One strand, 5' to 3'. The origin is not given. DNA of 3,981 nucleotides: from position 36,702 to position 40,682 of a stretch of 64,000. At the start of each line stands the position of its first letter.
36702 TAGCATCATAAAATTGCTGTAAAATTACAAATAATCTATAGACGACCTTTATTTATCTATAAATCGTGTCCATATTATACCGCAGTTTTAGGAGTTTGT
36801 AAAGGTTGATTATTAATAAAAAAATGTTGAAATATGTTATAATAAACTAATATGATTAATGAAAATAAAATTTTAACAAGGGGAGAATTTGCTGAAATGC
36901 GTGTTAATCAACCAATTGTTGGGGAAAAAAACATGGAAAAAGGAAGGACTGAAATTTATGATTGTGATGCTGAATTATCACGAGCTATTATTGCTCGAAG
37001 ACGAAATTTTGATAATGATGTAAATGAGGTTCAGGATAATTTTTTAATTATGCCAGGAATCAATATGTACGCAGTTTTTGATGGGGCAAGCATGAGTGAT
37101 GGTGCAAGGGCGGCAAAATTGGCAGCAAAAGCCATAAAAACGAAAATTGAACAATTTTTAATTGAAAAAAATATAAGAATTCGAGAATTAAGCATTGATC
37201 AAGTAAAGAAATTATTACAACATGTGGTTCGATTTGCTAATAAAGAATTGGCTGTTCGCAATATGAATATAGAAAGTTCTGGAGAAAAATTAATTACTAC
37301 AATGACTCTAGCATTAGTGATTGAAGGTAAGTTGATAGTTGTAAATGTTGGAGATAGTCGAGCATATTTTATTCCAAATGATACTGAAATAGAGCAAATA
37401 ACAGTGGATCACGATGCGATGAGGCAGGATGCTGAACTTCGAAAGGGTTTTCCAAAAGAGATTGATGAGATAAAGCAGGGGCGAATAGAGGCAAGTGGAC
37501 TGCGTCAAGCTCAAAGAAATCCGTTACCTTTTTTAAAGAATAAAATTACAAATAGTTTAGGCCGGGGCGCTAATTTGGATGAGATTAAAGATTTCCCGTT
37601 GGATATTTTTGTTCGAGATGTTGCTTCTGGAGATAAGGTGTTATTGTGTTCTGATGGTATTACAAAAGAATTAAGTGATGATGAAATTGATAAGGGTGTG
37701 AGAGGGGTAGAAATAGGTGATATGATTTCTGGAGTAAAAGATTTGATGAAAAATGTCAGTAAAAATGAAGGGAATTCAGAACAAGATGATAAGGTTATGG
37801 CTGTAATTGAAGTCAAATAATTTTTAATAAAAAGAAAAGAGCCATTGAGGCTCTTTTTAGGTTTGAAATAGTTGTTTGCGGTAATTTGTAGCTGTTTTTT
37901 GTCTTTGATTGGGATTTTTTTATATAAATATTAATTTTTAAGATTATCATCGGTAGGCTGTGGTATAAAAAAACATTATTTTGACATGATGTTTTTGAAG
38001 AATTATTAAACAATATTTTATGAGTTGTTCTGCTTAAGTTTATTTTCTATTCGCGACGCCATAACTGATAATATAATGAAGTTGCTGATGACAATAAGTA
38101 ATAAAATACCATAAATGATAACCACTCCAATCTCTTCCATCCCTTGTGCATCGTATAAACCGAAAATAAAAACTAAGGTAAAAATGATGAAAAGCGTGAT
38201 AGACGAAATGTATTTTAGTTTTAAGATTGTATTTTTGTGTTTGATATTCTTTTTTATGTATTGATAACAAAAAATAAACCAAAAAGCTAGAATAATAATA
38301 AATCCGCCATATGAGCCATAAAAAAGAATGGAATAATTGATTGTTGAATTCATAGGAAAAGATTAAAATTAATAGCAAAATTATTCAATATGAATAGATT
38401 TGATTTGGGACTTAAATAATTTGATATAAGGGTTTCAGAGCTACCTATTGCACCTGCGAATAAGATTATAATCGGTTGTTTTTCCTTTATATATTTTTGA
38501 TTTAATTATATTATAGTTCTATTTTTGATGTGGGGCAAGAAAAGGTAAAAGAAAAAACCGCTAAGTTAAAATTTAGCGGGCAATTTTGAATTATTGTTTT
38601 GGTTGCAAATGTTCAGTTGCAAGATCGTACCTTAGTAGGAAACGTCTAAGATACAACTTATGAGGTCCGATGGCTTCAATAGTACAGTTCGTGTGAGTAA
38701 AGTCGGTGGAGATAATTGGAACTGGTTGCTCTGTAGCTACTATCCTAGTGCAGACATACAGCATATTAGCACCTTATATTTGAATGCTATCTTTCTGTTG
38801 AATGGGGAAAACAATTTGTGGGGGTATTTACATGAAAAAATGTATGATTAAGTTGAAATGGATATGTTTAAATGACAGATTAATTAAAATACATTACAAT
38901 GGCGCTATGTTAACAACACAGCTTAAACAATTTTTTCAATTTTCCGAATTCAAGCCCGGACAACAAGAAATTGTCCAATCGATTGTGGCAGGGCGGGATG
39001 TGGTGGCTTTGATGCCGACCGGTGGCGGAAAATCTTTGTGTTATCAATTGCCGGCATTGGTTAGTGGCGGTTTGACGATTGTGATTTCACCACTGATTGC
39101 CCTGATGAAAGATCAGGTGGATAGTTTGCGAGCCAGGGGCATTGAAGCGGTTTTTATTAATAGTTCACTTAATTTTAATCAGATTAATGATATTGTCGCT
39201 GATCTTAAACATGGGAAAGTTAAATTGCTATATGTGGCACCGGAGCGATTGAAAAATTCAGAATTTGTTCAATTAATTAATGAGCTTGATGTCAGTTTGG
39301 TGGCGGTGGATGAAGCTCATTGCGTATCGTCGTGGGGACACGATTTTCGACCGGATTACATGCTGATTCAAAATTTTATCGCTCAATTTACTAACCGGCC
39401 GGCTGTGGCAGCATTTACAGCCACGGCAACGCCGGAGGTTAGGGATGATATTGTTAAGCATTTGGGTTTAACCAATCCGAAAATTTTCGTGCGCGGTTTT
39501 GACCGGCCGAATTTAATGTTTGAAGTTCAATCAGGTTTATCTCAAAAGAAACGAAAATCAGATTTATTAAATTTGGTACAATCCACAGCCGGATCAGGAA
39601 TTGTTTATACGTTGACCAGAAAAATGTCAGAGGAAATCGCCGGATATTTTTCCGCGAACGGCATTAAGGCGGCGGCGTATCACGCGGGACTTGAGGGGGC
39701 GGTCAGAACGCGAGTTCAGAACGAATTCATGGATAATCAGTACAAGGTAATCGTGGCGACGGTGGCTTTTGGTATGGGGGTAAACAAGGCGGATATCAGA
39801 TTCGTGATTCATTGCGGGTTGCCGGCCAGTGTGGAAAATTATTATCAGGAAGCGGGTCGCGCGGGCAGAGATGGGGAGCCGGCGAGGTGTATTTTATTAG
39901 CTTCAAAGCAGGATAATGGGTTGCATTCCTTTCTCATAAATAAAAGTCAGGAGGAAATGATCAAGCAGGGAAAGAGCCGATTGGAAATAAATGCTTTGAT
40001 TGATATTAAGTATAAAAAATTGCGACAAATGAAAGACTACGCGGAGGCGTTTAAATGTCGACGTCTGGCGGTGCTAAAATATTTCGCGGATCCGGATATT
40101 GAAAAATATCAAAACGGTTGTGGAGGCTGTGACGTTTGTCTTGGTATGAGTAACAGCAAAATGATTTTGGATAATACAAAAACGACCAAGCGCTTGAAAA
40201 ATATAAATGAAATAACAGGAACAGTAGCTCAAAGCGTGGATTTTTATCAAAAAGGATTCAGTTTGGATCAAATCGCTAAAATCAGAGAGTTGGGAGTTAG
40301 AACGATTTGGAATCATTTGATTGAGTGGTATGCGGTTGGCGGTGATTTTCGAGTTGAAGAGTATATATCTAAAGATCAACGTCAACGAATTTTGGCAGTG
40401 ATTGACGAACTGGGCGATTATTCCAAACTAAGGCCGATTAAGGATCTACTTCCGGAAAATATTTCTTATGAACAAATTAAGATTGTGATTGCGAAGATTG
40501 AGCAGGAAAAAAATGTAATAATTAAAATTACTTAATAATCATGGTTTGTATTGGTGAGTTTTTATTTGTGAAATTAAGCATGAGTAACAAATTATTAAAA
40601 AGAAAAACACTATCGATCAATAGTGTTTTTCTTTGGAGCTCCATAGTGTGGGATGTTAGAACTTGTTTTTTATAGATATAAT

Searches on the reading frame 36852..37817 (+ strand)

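Call 13: search_protein_families(library=pfam, proteins=[window:36852-37817:+], max_evalue=0.001)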
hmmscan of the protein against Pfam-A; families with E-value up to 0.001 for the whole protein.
window:36852-37817:+ (322 aa): 2 families
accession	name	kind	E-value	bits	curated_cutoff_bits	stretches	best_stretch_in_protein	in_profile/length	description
PF13672.11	PP2C_2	-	7.8e-12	45.6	24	1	61-304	13-197/209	Protein phosphatase 2C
PF00481.26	PP2C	-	9.3e-09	35.8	20.3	1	71-192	35-145/255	Protein phosphatase 2C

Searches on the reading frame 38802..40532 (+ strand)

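Call 13: search_protein_families(library=pfam, proteins=[window:38802-40532:+], max_evalue=0.001)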
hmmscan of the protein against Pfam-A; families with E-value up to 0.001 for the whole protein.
window:38802-40532:+ (577 aa): 4 families
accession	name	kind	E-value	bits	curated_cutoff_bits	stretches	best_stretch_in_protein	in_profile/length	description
PF00270.35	DEAD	-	4.5e-28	98.5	26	1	52-214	2-165/167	DEAD/DEAH box helicase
PF14493.12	HTH_40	-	9.8e-24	83.9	27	1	474-563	1-89/89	Helix-turn-helix domain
PF00271.37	Helicase_C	-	1.4e-22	80.4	23.5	1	254-358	5-110/110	Helicase conserved C-terminal domain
PF16124.10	RecQ_Zn_bind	-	1.2e-10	42.4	25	1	383-447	7-66/66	RecQ zinc-binding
